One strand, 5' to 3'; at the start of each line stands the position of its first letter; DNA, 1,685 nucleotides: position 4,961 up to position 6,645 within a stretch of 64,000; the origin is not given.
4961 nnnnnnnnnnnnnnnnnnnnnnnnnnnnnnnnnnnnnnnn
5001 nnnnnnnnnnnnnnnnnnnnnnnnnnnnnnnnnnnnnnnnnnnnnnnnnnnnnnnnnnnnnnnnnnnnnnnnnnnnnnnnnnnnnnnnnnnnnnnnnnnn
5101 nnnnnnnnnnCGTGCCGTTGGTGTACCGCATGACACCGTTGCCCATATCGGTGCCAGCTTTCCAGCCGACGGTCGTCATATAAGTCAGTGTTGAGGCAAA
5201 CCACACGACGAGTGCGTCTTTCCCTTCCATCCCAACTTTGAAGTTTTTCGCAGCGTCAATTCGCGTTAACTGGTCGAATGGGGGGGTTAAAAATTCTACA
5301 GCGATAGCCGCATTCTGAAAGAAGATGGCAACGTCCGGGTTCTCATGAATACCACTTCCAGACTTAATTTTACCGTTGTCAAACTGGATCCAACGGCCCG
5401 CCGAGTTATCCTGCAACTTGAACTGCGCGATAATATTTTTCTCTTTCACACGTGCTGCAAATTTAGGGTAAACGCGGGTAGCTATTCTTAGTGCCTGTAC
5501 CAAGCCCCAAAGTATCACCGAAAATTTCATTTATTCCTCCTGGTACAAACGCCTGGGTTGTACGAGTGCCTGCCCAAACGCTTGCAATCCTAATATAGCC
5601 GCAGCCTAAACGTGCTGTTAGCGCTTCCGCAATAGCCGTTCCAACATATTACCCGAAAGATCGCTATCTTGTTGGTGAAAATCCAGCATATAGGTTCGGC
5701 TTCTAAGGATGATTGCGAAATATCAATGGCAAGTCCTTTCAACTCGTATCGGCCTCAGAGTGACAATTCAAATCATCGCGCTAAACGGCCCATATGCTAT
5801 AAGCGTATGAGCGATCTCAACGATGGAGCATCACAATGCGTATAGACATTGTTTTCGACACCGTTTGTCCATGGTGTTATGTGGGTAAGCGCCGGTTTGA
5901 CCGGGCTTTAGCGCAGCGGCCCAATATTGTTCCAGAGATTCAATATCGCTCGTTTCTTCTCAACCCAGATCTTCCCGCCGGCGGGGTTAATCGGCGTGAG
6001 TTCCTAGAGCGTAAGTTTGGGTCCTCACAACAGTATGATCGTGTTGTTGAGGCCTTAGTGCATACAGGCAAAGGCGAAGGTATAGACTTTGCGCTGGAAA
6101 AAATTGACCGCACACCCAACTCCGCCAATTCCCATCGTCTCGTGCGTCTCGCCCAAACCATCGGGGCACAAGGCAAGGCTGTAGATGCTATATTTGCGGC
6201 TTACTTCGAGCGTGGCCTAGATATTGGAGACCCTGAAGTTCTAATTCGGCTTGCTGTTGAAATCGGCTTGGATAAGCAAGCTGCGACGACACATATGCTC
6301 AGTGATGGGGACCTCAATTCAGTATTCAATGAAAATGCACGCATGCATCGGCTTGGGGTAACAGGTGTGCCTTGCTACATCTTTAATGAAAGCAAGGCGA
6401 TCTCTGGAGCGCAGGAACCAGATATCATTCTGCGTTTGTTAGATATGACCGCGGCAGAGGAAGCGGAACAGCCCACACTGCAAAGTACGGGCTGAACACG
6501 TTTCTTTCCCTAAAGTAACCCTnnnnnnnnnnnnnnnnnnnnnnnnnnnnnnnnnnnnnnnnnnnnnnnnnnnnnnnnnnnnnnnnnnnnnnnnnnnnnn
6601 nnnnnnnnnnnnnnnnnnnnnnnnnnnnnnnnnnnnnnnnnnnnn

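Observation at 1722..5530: Leaderless pyrogallol-hydroxytransferase-like molybdoenzyme whose catalytic subunit carries an N-terminal SCP2-like module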

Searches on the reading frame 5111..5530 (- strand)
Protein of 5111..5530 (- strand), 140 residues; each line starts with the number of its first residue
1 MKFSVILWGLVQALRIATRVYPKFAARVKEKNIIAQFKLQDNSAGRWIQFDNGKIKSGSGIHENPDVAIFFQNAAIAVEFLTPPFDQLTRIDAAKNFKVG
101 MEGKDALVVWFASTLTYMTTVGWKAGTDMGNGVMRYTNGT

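Call 3: search_protein_families(library=pfam, proteins=[window:5111-5530:-], max_evalue=1)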
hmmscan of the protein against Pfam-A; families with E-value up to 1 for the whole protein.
window:5111-5530:- (140 aa): 0 families

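Call 6: search_protein_families(library=ncbifam, proteins=[window:5111-5530:-], max_evalue=1)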
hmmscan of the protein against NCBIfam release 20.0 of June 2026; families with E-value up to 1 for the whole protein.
window:5111-5530:- (140 aa): 2 families
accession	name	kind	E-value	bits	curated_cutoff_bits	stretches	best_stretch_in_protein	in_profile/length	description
NF050003.1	PetP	equivalog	0.021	15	65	1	11-53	7-50/60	cytochrome b6f subunit PetP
TIGR00422.1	valS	equivalog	0.14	10.1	612.1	1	98-128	442-473/863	valine--tRNA ligase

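Call 7: find_homologous_proteins(query=window:5132-5530:-, max_evalue=0.01)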
Query window:5132-5530:- (133 aa): 29 proteins with E <= 0.01 among 30 candidates.
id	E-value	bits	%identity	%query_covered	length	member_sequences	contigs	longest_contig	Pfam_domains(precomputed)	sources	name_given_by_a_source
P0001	2.6e-73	262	85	100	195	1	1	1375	PF21423.3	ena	-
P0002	2.1e-69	249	80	100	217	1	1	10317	PF21423.3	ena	-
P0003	2.3e-69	249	80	100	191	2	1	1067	PF21423.3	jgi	jgi:trimethylamine-N-oxide reductase (cytochrome c)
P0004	6.2e-60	219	83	87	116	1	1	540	-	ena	-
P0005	1.3e-58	214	78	92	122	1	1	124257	-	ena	-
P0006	1.2e-57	211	70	100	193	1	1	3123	PF21423.3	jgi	jgi:trimethylamine-N-oxide reductase (cytochrome c)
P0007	2.2e-53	197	64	99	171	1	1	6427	-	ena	-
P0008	2.6e-53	197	67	99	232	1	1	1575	PF21423.3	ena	-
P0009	2.3e-52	194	63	100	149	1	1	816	-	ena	-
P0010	2.0e-50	188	64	100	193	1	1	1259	PF21423.3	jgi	jgi:hypothetical protein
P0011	3.9e-50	187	62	100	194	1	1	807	PF21423.3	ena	-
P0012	1.2e-49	185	63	100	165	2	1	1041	PF21423.3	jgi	jgi:trimethylamine-N-oxide reductase (cytochrome c)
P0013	9.3e-49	182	65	100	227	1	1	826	PF21423.3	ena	-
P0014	1.4e-48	182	60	100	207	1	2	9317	PF21423.3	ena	-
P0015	2.3e-48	181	59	100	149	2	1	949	-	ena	-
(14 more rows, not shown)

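Call 18: predict_structure(alignment_id=A1)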
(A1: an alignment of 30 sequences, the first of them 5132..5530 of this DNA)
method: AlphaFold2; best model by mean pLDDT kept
length: 133 residues; sequences in the alignment: 30
mean_pLDDT: 76.3   pTM: 0.67
mean pLDDT of the five models: 76.3, 72.8, 72.5, 71.0, 69.5
residues with pLDDT >= 90: 23; 70-90: 75; 50-70: 23; < 50: 12
segments of 3 or more residues with pLDDT < 50: 123-133
pLDDT, mean of each block of 10 residues (from residue 1): 77 85 87 91 89 90 90 78 56 59 84 75 43 30
secondary structure, 60 per line:
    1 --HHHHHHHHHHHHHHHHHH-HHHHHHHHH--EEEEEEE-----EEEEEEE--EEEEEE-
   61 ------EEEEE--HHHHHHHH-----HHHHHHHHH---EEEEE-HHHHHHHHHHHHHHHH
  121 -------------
elements in order: H3-20 H22-30 E33-39 E45-51 E54-59 E67-71 H74-81 H87-95 E99-103 H105-120

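Call 21: fold_search(model_id=the predicted structure, library=pdb)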
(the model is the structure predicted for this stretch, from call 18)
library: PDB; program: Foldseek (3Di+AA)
matches with E <= 10: 836; with E <= 0.001: 34
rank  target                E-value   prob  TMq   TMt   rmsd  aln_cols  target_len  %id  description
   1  2cfu                  1.1e-05  1.00  0.50  0.12   3.2        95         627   15  Crystal structure of SdsA1, an alkylsulfatase from Pseudomonas aeruginosa, in complex with 1-decane-sulfonic-acid. (released 2006-04-26)
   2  2cg2                  1.4e-05  1.00  0.49  0.12   3.3        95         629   15  Crystal structure of SdsA1, an alkylsulfatase from Pseudomonas aeruginosa, in complex with sulfate (released 2006-04-26)
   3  2cfz                  2.0e-05  1.00  0.50  0.12   3.3        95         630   15  Crystal structure of SdsA1, an alkylsulfatase from Pseudomonas aeruginosa, in complex with 1-dodecanol (released 2006-04-26)
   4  2yhe_B                2.0e-05  1.00  0.49  0.12   3.4        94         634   13  Structure determination of the stereoselective inverting sec- alkylsulfatase Pisa1 from Pseudomonas sp. (released 2012-05-16)
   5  6h6o_A                2.4e-05  1.00  0.57  0.62   4.2       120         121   11  UbiJ-SCP2 Ubiquinone synthesis protein (released 2019-02-13)
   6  6h6p_A                2.5e-05  1.00  0.57  0.64   3.9       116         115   10  UbiJ-SCP2 Ubiquinone synthesis protein (released 2019-02-13)
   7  4av7_A                2.7e-05  1.00  0.44  0.11   4.3        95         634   16  Structure determination of the double mutant S233Y F250G from the sec- alkyl sulfatase PisA1 (released 2012-12-05)
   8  4pdx_A                3.1e-05  1.00  0.48  0.12   3.4        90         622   14  Crystal structure of Escherchia coli uncharacterized protein YjcS (released 2015-04-29)
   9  4axh_A                3.1e-05  1.00  0.44  0.11   4.7        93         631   17  Structure and mechanism of the first inverting alkylsulfatase specific for secondary alkylsulfatases (released 2012-12-05)
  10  6h6p_C                3.2e-05  1.00  0.47  0.52   3.9        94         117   11  UbiJ-SCP2 Ubiquinone synthesis protein (released 2019-02-13)
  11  4av7_B                3.5e-05  1.00  0.44  0.11   3.5        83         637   16  Structure determination of the double mutant S233Y F250G from the sec- alkyl sulfatase PisA1 (released 2012-12-05)
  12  3bn8_A                3.7e-05  1.00  0.61  0.69   5.7       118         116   12  Crystal structure of a putative sterol carrier protein type 2 (af1534) from archaeoglobus fulgidus dsm 4304 at 2.11 A  (released 2007-12-25)
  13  2yhe_A                3.7e-05  1.00  0.49  0.12   3.3        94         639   13  Structure determination of the stereoselective inverting sec- alkylsulfatase Pisa1 from Pseudomonas sp. (released 2012-05-16)
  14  4axh_B                3.7e-05  1.00  0.44  0.11   4.6        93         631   17  Structure and mechanism of the first inverting alkylsulfatase specific for secondary alkylsulfatases (released 2012-12-05)
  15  6h6o_B                4.4e-05  1.00  0.58  0.64   4.2       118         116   10  UbiJ-SCP2 Ubiquinone synthesis protein (released 2019-02-13)
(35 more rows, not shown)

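Call 22: search_protein_representatives(alignment_id=A2)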
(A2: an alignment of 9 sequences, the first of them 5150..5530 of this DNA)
Query: 9 sequences, 128 profile positions. Proteins with E-value up to 0.001 (for the whole library): 464; up to 1e-10: 230; up to 1e-30: 18. The best 150 are listed.
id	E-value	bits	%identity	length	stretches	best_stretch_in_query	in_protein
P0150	4.7e-58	210.5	-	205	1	1-124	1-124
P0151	3.5e-44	165.7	-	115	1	1-89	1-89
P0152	6.7e-37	142.1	-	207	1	1-113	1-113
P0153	5.5e-36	139.2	-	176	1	1-124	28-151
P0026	2.3e-35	137.2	-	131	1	43-125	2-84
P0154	6.4e-35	135.8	-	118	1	1-98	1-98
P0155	3.2e-34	133.5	-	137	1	2-124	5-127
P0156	1.0e-33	131.8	-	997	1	1-123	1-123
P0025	1.4e-33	131.4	-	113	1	1-75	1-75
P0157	2.4e-33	130.7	-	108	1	19-112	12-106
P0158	2.5e-33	130.6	-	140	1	2-122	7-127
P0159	4.7e-33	129.7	-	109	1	1-108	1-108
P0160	1.4e-32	128.1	-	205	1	2-124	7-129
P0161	5.2e-32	126.3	-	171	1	1-124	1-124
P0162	9.6e-32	125.5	-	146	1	3-121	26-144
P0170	9.3e-29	115.8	-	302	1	4-124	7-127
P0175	1.4e-27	112.0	-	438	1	3-125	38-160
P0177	4.8e-27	110.3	-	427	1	3-124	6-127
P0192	2.8e-25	104.6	-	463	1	1-122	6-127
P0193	3.4e-25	104.3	-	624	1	1-126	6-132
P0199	1.3e-24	102.4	-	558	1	6-121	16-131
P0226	2.2e-20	88.8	-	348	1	2-123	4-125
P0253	3.0e-18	81.9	-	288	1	1-124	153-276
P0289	1.3e-15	73.3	-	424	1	1-119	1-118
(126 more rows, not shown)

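Call 23: search_protein_families(library=pfam, proteins=[P0156, P0170, P0175, P0177, P0192, P0193, P0199, P0226, P0253, P0289], max_evalue=0.001)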
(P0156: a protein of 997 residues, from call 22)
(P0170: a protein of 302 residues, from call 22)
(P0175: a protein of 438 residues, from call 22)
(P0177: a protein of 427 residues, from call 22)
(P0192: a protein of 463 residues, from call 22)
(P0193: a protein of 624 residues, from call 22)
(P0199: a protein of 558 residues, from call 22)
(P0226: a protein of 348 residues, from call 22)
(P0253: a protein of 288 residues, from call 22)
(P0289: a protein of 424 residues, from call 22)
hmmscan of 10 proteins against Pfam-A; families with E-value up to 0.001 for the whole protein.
P0156 (997 aa): 3 families
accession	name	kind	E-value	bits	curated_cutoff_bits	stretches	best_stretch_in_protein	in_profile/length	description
PF00384.28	Molybdopterin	-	9.5e-29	101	24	1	205-710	3-352/353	Molybdopterin oxidoreductase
PF21423.2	AhtL-like_1st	-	5.3e-27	93.6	27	1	143-196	1-54/55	Pyrogallol hydroxytransferase large subunit-like, domain 1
PF01568.27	Molydop_binding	-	4.4e-13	49.7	26.8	1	882-971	31-109/110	Molydopterin dinucleotide binding domain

P0170 (302 aa): 1 family
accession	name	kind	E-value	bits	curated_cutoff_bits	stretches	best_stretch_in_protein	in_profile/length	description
PF00384.28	Molybdopterin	-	0.00028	20.5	24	1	156-185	16-46/353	Molybdopterin oxidoreductase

P0175 (438 aa): 2 families
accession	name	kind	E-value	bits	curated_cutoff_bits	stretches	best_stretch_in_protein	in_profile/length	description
PF21423.2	AhtL-like_1st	-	1.2e-29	102.1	27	1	178-232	1-55/55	Pyrogallol hydroxytransferase large subunit-like, domain 1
PF00384.28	Molybdopterin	-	6.6e-08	32.4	24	1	238-293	1-43/353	Molybdopterin oxidoreductase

P0177 (427 aa): 2 families
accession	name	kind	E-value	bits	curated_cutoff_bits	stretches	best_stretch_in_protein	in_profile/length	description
PF21423.2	AhtL-like_1st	-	8.3e-24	83.4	27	1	146-201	1-55/55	Pyrogallol hydroxytransferase large subunit-like, domain 1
PF00384.28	Molybdopterin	-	3.9e-11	43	24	1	207-382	1-151/353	Molybdopterin oxidoreductase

P0192 (463 aa): 2 families
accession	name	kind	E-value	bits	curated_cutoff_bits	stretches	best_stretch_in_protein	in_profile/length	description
PF21423.2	AhtL-like_1st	-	3.5e-22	78.2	27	1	148-201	1-54/55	Pyrogallol hydroxytransferase large subunit-like, domain 1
PF00384.28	Molybdopterin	-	3.3e-08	33.4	24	1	208-351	1-125/353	Molybdopterin oxidoreductase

P0193 (624 aa): 0 families

P0199 (558 aa): 2 families
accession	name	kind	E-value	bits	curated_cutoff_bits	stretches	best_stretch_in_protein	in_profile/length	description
PF21423.2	AhtL-like_1st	-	2.2e-28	98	27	1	153-206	1-54/55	Pyrogallol hydroxytransferase large subunit-like, domain 1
PF00384.28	Molybdopterin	-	7.5e-15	55.2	24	1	213-507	1-211/353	Molybdopterin oxidoreductase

P0226 (348 aa): 2 families
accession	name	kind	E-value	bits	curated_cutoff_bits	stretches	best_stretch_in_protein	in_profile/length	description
PF13247.11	Fer4_11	-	8.2e-16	58.5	26.2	1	173-255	12-96/100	4Fe-4S dicluster domain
PF21423.2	AhtL-like_1st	-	2.6e-13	49.8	27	1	145-173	1-29/55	Pyrogallol hydroxytransferase large subunit-like, domain 1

P0253 (288 aa): 0 families

P0289 (424 aa): 7 families
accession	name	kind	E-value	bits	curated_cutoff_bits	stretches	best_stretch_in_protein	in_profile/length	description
PF03446.21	NAD_binding_2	-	2.9e-41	141.6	21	1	133-288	1-156/161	NAD binding domain of 6-phosphogluconate dehydrogenase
PF14833.11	NAD_binding_11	-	1.1e-10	42.2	30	1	299-412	4-117/122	NAD-binding of NADP-dependent 3-hydroxyisobutyrate dehydrogenase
PF03807.23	F420_oxidored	-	7.7e-09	36.5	21.6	1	133-195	1-67/94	NADP oxidoreductase coenzyme F420-dependent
PF02826.25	2-Hacid_dh_C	-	1.5e-08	34.7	25.1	1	126-224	31-126/178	D-isomer specific 2-hydroxyacid dehydrogenase, NAD binding domain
PF01488.26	Shikimate_DH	-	3.7e-08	34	24.3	1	123-202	4-90/138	Shikimate / quinate 5-dehydrogenase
PF02737.24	3HCDH_N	-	4.2e-05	24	22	1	133-173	1-41/180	3-hydroxyacyl-CoA dehydrogenase, NAD binding domain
PF07991.19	KARI_N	-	4.5e-05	23.5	20.6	1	130-206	3-78/165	Acetohydroxy acid isomeroreductase, NADPH-binding domain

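Call 31: search_solved_structures(query=A2, max_evalue=10)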
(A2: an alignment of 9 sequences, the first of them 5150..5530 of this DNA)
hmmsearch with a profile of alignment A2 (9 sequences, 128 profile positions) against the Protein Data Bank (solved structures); distinct sequences matched with E-value up to 10: 3.
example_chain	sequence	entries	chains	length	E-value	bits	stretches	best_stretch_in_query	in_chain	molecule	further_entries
6rwt_A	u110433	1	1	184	0.98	12.3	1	16-80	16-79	Ubiquinol-cytochrome C chaperone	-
2lnm_A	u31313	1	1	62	1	12.2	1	59-81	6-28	Protein TIC 40, chloroplastic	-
8ga8_G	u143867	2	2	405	1.4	11.8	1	62-106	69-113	Transcriptional regulatory protein DEP1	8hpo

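Call 50: search_protein_families(library=pfam, alignment_id=A4, max_evalue=0.001)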
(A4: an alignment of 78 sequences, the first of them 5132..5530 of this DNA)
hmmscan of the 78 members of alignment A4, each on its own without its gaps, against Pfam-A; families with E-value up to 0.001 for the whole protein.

A. member 1, window:5132-5530:- (133 aa): 0 families

B. families by the number of members that match (of 78 scanned): 12 families
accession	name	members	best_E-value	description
PF21423.2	AhtL-like_1st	36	9.9e-32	Pyrogallol hydroxytransferase large subunit-like, domain 1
PF00384.28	Molybdopterin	9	9.5e-29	Molybdopterin oxidoreductase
PF03446.21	NAD_binding_2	2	2.9e-41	NAD binding domain of 6-phosphogluconate dehydrogenase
PF03807.23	F420_oxidored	2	7.7e-09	NADP oxidoreductase coenzyme F420-dependent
PF02826.25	2-Hacid_dh_C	2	1.5e-08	D-isomer specific 2-hydroxyacid dehydrogenase, NAD binding domain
PF01488.26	Shikimate_DH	2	3.7e-08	Shikimate / quinate 5-dehydrogenase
PF07991.19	KARI_N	2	1.1e-05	Acetohydroxy acid isomeroreductase, NADPH-binding domain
PF02737.24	3HCDH_N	2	4.2e-05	3-hydroxyacyl-CoA dehydrogenase, NAD binding domain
PF13247.11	Fer4_11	1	8.2e-16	4Fe-4S dicluster domain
PF01568.27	Molydop_binding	1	4.4e-13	Molydopterin dinucleotide binding domain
PF14833.11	NAD_binding_11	1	1.1e-10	NAD-binding of NADP-dependent 3-hydroxyisobutyrate dehydrogenase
PF18364.6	Molybdopterin_N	1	0.00025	Molybdopterin oxidoreductase N-terminal domain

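Call 53: predict_structure(alignment_id=A4)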
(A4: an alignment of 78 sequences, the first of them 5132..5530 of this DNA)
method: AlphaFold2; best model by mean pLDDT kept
length: 133 residues; sequences in the alignment: 78
mean_pLDDT: 78.1   pTM: 0.69
mean pLDDT of the five models: 78.1, 78.0, 74.0, 72.8, 72.7
residues with pLDDT >= 90: 33; 70-90: 67; 50-70: 21; < 50: 12
segments of 3 or more residues with pLDDT < 50: 124-133
pLDDT, mean of each block of 10 residues (from residue 1): 80 87 88 92 91 92 92 79 57 60 87 77 47 38
secondary structure, 60 per line:
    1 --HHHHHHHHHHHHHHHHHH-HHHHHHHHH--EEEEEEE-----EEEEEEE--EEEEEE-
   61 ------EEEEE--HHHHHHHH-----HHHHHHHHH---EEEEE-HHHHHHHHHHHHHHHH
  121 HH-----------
elements in order: H3-20 H22-30 E33-39 E45-51 E54-59 E67-71 H74-81 H87-95 E99-103 H105-122

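Call 69: find_encoding_contigs(protein=P0156, flank=8000, max_places=2)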
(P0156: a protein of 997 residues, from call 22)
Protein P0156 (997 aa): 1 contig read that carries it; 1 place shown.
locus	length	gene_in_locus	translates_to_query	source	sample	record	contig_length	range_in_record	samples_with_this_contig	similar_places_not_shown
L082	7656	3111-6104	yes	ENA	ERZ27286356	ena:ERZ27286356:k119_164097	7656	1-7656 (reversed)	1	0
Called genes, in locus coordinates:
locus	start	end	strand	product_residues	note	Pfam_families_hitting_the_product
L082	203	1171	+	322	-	PF16868:NMT1_3, PF09084:NMT1 (weak)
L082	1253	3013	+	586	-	PF06808:DctM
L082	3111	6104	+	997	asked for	PF21423:AhtL-like_1st, PF00384:Molybdopterin, PF01568:Molydop_binding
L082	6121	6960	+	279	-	PF13247:Fer4_11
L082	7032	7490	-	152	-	PF01625:PMSR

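Call 71: find_encoding_contigs(protein=P0289, flank=6000, max_places=3)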
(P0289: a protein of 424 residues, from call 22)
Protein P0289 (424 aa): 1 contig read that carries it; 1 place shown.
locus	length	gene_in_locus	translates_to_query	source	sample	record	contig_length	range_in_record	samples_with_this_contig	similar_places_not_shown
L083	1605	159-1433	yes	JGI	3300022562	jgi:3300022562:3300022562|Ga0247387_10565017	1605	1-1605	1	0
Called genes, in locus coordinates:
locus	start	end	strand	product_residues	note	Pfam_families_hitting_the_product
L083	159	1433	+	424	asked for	PF02826:2-Hacid_dh_C, PF01488:Shikimate_DH, PF03446:NAD_binding_2, PF03807:F420_oxidored, PF14833:NAD_binding_11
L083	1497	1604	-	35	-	?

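Call 79: fold_search(model_id=the predicted structure, library=pdb)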
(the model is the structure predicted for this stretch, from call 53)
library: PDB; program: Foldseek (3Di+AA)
matches with E <= 10: 893; with E <= 0.001: 33
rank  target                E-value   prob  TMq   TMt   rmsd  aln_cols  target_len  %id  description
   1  2cfu                  4.7e-06  1.00  0.47  0.12   3.8        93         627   13  Crystal structure of SdsA1, an alkylsulfatase from Pseudomonas aeruginosa, in complex with 1-decane-sulfonic-acid. (released 2006-04-26)
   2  2yhe_B                8.7e-06  1.00  0.44  0.11   4.7        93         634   15  Structure determination of the stereoselective inverting sec- alkylsulfatase Pisa1 from Pseudomonas sp. (released 2012-05-16)
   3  2cg2                  1.1e-05  1.00  0.47  0.12   3.8        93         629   13  Crystal structure of SdsA1, an alkylsulfatase from Pseudomonas aeruginosa, in complex with sulfate (released 2006-04-26)
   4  3bn8_A                1.2e-05  1.00  0.61  0.68   5.7       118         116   12  Crystal structure of a putative sterol carrier protein type 2 (af1534) from archaeoglobus fulgidus dsm 4304 at 2.11 A  (released 2007-12-25)
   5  2cfz                  1.2e-05  1.00  0.47  0.12   3.8        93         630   13  Crystal structure of SdsA1, an alkylsulfatase from Pseudomonas aeruginosa, in complex with 1-dodecanol (released 2006-04-26)
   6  4av7_A                1.4e-05  1.00  0.44  0.11   4.6        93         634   17  Structure determination of the double mutant S233Y F250G from the sec- alkyl sulfatase PisA1 (released 2012-12-05)
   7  4axh_A                1.5e-05  1.00  0.44  0.11   4.7        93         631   17  Structure and mechanism of the first inverting alkylsulfatase specific for secondary alkylsulfatases (released 2012-12-05)
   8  6h6o_A                1.8e-05  1.00  0.56  0.60   4.4       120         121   10  UbiJ-SCP2 Ubiquinone synthesis protein (released 2019-02-13)
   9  4av7_B                2.4e-05  1.00  0.47  0.12   3.6        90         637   14  Structure determination of the double mutant S233Y F250G from the sec- alkyl sulfatase PisA1 (released 2012-12-05)
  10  2yhe_A                2.5e-05  1.00  0.44  0.11   4.7        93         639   15  Structure determination of the stereoselective inverting sec- alkylsulfatase Pisa1 from Pseudomonas sp. (released 2012-05-16)
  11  4axh_B                2.5e-05  1.00  0.43  0.11   4.7        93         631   17  Structure and mechanism of the first inverting alkylsulfatase specific for secondary alkylsulfatases (released 2012-12-05)
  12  4pdx_A                2.9e-05  1.00  0.47  0.12   3.4        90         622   16  Crystal structure of Escherchia coli uncharacterized protein YjcS (released 2015-04-29)
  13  6h6p_A                3.9e-05  1.00  0.58  0.66   3.9       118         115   11  UbiJ-SCP2 Ubiquinone synthesis protein (released 2019-02-13)
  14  4nur_A                3.9e-05  1.00  0.51  0.13   3.1        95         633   18  Crystal structure of thermostable alkylsulfatase SdsAP from Pseudomonas sp. S9 (released 2014-12-10)
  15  6h6o_B                3.9e-05  1.00  0.55  0.62   4.4       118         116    9  UbiJ-SCP2 Ubiquinone synthesis protein (released 2019-02-13)
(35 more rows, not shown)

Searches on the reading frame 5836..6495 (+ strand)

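Call 41: search_protein_families(library=pfam, proteins=[window:5836-6495:+], max_evalue=0.001)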
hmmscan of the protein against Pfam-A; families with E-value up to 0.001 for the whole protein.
window:5836-6495:+ (219 aa): 1 family
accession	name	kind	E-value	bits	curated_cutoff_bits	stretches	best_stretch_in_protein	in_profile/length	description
PF01323.26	DSBA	-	1.7e-37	129.5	25.6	1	3-200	2-188/191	DSBA-like thioredoxin domain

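Call 75: search_protein_families(library=ncbifam, proteins=[window:5836-6495:+], max_evalue=0.001)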
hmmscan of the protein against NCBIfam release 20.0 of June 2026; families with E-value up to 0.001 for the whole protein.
window:5836-6495:+ (219 aa): 0 families
